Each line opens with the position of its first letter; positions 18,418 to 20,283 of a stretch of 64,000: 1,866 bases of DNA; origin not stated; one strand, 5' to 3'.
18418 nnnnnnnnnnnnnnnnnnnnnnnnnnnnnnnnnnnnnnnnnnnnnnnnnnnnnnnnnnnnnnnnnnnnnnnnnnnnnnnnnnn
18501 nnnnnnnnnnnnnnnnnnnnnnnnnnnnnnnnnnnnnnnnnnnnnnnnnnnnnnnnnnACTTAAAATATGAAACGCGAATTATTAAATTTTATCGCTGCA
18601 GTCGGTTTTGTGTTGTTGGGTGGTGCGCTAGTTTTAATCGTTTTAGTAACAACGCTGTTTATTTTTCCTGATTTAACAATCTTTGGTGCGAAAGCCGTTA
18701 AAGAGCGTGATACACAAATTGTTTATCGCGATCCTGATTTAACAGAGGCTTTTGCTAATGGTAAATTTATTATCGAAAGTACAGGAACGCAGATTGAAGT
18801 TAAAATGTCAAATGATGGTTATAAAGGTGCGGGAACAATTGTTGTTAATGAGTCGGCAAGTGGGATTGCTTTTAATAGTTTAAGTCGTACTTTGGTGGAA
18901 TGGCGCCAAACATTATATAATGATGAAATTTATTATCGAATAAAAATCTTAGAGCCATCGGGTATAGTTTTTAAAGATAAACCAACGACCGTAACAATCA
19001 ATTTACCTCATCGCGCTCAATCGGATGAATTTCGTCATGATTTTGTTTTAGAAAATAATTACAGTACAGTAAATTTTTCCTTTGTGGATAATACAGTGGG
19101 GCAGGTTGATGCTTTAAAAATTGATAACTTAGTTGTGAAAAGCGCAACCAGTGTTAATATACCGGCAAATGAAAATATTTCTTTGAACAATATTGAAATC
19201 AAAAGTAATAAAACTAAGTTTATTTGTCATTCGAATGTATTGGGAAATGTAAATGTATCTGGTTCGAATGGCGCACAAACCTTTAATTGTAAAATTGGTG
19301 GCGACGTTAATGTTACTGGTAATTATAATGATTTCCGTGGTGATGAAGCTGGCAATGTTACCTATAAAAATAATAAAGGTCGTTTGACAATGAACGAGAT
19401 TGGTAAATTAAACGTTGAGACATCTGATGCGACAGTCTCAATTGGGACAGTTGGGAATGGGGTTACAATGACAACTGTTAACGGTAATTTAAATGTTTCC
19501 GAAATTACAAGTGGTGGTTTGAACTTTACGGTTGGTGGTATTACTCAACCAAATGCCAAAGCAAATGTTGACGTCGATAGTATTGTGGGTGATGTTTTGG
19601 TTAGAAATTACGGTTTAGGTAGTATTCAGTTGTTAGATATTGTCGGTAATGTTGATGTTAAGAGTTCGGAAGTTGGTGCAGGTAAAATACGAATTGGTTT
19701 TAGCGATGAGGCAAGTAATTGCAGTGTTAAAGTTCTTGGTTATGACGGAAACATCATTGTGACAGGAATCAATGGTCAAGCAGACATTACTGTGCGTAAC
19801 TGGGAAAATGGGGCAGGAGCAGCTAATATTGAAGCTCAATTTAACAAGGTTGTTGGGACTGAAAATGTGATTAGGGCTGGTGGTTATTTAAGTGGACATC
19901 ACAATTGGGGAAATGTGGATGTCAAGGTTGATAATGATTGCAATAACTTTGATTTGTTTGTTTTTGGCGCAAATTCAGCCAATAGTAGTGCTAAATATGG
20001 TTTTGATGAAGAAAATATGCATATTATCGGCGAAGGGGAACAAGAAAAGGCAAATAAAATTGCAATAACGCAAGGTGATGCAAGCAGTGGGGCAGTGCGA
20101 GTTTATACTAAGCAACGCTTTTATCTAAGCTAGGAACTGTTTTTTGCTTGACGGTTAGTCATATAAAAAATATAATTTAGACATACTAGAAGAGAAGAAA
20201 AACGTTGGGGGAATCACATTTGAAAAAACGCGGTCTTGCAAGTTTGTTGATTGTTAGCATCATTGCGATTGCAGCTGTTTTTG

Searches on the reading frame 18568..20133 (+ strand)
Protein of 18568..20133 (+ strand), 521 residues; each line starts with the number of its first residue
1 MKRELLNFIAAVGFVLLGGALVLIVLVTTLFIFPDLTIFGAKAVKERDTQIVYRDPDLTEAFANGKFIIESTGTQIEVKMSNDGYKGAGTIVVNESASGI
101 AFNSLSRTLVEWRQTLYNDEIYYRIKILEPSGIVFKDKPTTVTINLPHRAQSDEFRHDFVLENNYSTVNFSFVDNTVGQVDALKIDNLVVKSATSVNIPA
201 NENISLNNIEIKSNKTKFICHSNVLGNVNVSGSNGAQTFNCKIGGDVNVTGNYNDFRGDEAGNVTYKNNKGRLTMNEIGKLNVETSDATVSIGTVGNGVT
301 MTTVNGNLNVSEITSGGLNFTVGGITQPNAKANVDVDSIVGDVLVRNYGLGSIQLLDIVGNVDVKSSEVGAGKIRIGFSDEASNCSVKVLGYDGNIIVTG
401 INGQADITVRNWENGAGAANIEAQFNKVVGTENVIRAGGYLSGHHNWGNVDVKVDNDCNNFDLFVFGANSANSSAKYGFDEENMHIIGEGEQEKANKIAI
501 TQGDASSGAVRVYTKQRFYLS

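Call 10: search_protein_families(library=pfam, proteins=[window:18568-20133:+], max_evalue=0.001)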
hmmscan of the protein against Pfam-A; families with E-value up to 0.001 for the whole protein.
window:18568-20133:+ (521 aa): 0 families

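Call 69: search_protein_families(library=pfam, proteins=[window:18568-20133:+], max_evalue=0.05)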
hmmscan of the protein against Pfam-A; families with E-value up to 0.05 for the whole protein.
window:18568-20133:+ (521 aa): 0 families

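Call 71: find_encoding_contigs(protein=window:18568-20133:+, flank=2000, max_places=4)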
Protein window:18568-20133:+ (521 aa): no gene with exactly this product is on record in the collection.
